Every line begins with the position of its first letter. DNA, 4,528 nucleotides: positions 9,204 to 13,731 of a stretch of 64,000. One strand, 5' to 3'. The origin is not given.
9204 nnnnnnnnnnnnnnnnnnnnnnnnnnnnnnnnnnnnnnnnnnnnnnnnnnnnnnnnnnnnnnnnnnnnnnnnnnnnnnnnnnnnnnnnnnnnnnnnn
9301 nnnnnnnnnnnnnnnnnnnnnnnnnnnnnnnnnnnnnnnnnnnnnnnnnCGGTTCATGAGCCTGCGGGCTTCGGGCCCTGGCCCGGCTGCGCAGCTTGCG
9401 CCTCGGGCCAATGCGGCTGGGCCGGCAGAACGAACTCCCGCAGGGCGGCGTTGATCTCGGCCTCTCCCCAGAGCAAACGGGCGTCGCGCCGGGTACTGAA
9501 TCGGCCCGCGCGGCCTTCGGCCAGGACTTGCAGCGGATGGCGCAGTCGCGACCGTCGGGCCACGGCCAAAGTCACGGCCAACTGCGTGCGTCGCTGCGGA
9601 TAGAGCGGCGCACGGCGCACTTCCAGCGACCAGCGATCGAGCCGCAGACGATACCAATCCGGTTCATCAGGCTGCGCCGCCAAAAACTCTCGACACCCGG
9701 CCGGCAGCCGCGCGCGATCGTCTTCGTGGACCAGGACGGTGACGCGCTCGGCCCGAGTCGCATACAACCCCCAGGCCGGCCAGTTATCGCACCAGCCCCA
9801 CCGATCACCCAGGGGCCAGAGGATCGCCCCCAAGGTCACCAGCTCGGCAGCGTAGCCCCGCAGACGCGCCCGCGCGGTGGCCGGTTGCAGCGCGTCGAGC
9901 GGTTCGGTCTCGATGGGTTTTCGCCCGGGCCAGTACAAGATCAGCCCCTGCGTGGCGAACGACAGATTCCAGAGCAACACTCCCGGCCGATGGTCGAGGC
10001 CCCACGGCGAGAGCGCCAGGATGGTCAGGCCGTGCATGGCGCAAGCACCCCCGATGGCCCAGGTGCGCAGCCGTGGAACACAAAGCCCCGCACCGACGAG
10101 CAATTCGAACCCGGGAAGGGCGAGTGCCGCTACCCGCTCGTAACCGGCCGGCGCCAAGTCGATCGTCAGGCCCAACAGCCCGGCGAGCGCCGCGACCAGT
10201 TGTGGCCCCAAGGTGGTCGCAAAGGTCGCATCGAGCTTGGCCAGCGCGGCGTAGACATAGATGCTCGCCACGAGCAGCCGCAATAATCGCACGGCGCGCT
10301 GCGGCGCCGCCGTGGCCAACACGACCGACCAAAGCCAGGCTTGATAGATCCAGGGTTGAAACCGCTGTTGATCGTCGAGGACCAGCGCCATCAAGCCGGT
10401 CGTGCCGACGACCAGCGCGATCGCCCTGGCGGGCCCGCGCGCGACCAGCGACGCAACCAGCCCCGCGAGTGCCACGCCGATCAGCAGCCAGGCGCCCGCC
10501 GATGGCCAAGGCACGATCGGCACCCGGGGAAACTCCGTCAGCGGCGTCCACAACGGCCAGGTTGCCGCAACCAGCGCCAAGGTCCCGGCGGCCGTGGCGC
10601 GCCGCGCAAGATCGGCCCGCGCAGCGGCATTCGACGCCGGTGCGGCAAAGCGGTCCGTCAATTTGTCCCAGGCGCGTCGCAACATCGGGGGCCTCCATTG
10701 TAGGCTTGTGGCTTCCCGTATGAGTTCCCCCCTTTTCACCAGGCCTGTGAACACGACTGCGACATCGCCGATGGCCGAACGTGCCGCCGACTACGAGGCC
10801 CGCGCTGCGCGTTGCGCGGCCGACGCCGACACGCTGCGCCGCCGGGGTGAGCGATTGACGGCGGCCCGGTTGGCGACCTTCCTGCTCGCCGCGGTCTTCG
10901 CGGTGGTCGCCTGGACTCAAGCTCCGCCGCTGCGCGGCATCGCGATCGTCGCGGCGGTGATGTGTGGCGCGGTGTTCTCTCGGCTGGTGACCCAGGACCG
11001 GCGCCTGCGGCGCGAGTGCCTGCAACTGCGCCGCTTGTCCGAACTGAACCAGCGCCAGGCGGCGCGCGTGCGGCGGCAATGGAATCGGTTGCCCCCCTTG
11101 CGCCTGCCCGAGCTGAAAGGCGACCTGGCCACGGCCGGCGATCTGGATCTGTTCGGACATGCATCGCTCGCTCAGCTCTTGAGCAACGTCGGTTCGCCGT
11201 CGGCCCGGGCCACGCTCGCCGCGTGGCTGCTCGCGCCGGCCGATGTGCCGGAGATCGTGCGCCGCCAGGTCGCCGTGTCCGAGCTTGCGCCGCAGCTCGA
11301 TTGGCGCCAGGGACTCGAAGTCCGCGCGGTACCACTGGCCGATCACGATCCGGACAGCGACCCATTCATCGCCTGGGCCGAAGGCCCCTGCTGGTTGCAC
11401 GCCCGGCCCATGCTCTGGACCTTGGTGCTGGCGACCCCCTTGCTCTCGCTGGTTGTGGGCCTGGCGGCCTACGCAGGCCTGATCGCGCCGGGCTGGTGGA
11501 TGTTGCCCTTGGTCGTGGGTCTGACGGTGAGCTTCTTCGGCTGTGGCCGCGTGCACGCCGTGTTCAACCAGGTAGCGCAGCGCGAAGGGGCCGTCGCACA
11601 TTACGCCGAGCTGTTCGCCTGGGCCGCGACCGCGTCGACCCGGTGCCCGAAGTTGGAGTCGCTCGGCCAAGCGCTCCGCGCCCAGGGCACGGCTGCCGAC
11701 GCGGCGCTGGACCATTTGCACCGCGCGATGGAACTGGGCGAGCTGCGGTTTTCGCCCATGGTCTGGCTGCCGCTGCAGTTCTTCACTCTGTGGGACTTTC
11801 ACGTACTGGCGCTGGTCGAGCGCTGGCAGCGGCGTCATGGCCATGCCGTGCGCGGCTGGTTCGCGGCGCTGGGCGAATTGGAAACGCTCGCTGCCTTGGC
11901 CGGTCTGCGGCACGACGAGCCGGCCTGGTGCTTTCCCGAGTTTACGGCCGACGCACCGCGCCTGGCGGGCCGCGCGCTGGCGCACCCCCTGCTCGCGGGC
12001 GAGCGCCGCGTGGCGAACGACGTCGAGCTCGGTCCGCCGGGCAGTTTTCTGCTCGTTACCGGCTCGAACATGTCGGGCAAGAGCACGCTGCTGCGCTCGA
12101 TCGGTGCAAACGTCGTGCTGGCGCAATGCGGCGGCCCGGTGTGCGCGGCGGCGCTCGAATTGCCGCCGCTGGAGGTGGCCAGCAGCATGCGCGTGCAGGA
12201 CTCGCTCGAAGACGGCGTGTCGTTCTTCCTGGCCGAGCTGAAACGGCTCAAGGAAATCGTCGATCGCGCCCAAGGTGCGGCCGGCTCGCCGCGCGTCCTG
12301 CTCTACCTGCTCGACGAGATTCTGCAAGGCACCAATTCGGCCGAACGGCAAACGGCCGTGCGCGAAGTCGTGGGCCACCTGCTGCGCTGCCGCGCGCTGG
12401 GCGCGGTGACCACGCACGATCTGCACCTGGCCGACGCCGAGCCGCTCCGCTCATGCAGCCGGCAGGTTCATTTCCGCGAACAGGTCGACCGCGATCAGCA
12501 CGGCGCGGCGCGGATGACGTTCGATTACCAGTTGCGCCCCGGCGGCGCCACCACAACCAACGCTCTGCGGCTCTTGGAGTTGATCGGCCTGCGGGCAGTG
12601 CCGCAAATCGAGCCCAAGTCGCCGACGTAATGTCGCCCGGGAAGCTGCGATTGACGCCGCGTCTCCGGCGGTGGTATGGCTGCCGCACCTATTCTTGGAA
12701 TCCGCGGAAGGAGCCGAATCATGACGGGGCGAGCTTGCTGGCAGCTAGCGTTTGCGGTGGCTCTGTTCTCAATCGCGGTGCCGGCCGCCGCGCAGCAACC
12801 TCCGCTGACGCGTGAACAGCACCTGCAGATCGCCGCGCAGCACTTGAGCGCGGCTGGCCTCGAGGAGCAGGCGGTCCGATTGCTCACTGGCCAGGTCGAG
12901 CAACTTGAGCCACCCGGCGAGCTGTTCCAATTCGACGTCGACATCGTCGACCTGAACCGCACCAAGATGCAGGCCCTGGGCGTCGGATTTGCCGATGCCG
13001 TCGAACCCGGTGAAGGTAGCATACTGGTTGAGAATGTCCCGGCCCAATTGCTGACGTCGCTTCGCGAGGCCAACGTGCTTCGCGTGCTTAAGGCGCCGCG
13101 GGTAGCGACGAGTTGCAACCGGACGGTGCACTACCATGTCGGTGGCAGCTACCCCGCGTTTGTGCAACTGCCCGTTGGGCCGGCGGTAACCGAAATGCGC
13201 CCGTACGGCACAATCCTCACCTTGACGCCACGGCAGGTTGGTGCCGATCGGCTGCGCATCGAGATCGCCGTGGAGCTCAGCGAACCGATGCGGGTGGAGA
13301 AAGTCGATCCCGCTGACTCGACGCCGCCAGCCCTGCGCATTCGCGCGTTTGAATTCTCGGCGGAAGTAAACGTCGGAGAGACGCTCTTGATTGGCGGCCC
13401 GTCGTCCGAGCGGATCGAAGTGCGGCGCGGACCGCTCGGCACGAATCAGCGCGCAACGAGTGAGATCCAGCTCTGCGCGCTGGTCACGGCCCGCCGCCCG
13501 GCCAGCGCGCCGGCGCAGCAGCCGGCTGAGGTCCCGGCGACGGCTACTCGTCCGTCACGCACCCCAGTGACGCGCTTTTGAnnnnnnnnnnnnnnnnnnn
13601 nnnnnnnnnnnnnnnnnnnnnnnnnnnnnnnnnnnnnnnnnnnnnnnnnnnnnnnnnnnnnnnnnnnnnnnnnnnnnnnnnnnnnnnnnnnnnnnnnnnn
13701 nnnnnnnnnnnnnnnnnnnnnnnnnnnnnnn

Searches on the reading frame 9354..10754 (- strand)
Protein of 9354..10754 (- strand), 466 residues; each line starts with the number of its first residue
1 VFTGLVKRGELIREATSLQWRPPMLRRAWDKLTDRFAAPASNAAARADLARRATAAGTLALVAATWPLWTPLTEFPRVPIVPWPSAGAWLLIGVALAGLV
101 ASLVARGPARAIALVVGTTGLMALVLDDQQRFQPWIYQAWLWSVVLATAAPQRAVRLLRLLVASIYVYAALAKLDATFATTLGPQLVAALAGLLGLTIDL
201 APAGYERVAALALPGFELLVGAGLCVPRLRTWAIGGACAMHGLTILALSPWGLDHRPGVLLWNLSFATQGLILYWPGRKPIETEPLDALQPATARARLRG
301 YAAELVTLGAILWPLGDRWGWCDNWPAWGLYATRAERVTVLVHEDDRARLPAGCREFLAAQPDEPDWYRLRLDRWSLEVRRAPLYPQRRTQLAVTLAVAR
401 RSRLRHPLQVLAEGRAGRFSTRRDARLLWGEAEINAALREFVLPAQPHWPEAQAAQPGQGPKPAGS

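Call 45: search_protein_families(library=pfam, proteins=[window:9354-10754:-], max_evalue=0.001)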
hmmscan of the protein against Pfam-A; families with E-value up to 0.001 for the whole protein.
window:9354-10754:- (466 aa): 1 family
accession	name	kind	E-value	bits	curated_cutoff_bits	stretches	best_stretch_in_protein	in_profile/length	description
PF07291.16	MauE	-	0.00016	22.4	27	1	154-246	4-85/128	Methylamine utilisation protein MauE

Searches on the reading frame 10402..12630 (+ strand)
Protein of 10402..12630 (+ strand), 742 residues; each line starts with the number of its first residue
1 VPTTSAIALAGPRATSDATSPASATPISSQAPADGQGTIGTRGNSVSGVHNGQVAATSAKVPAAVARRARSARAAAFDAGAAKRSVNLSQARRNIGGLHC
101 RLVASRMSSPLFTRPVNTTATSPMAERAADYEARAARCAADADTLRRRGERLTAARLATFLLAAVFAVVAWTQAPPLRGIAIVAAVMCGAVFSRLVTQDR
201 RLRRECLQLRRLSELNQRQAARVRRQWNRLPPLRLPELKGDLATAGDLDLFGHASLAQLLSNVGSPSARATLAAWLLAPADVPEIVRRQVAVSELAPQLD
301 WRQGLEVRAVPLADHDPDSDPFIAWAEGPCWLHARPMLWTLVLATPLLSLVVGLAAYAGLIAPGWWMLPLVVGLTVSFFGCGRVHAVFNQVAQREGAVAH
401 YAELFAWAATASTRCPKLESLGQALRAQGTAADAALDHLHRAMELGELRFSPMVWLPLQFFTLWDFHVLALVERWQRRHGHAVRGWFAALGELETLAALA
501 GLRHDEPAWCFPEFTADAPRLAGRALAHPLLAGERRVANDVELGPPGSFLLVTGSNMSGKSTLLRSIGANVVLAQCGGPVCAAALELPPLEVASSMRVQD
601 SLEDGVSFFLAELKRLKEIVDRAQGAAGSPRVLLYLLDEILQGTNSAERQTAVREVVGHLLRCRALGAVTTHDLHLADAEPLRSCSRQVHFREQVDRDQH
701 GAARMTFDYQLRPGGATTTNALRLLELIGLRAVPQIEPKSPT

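Call 45: search_protein_families(library=pfam, proteins=[window:10402-12630:+], max_evalue=0.001)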
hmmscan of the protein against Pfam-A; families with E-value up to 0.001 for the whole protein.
window:10402-12630:+ (742 aa): 1 family
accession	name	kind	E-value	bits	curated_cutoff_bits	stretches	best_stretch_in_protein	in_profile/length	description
PF00488.27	MutS_V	-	3e-18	66.9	30.2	1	551-730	2-172/188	MutS domain V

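Call 58: search_protein_families(library=ncbifam, proteins=[window:10402-12630:+], max_evalue=0.01)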
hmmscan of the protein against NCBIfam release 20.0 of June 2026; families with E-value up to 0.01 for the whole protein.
window:10402-12630:+ (742 aa): 5 families
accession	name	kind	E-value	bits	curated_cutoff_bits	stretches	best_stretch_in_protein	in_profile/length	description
NF003810.1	PRK05399.1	equivalog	5.7e-24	84.8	480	1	481-719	533-766/793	DNA mismatch repair protein MutS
NF052383.1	ATPase_KamC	equivalog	7.3e-22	77.8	300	1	549-730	309-496/508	lysine 5,6-aminomutase reactivase ATPase KamC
TIGR01069.2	mutS2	equivalog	5.1e-21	74.7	400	1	478-672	259-448/790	endonuclease MutS2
TIGR01070.1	mutS1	equivalog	4.7e-20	71.5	641.7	1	481-730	525-766/840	DNA mismatch repair protein MutS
NF033610.1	SLATT_3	domain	0.0063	16.5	45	0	143-214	11-85/170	SLATT domain-containing protein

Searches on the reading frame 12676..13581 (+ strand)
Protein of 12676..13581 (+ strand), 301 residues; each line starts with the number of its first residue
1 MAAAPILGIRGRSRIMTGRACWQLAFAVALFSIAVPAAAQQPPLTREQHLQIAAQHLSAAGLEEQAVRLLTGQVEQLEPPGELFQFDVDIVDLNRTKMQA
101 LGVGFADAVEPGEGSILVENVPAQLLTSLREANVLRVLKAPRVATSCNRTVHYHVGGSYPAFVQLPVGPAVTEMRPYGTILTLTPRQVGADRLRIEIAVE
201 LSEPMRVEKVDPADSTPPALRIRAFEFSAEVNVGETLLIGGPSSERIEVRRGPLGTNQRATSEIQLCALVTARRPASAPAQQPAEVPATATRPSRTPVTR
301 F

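Call 45: search_protein_families(library=pfam, proteins=[window:12676-13581:+], max_evalue=0.001)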
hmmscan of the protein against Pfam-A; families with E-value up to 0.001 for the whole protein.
window:12676-13581:+ (301 aa): 1 family
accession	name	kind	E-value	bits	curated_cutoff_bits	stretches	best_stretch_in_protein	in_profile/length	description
PF00263.26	Secretin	-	1.1e-09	38.6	27.5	1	129-246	2-126/169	Bacterial type II and III secretion system protein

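Call 57: search_solved_structures(query=window:12676-13581:+, max_evalue=0.01)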
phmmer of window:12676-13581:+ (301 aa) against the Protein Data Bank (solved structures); distinct sequences matched with E-value up to 0.01: 2.
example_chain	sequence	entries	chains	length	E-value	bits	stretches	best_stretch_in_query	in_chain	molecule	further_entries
8odn_A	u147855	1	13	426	1.5e-05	28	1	128-245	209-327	RcpA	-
5wq7_A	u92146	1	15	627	0.0012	21.8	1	125-243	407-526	Putative type II secretion system protein D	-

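Call 58: search_protein_families(library=ncbifam, proteins=[window:12676-13581:+], max_evalue=0.01)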
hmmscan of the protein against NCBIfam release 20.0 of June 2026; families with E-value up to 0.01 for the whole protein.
window:12676-13581:+ (301 aa): 3 families
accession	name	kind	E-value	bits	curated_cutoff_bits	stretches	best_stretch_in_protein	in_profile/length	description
TIGR02516.1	type_III_yscC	equivalog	6.2e-06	25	238.45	1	73-246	225-419/463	type III secretion system outer membrane ring subunit SctC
TIGR02517.1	type_II_gspD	equivalog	0.0029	16.2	351.35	1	123-241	418-543/600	type II secretion system secretin GspD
TIGR02515.1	IV_pilus_PilQ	subfamily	0.0085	15.1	284.35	0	127-241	266-380/428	type IV pilus secretin PilQ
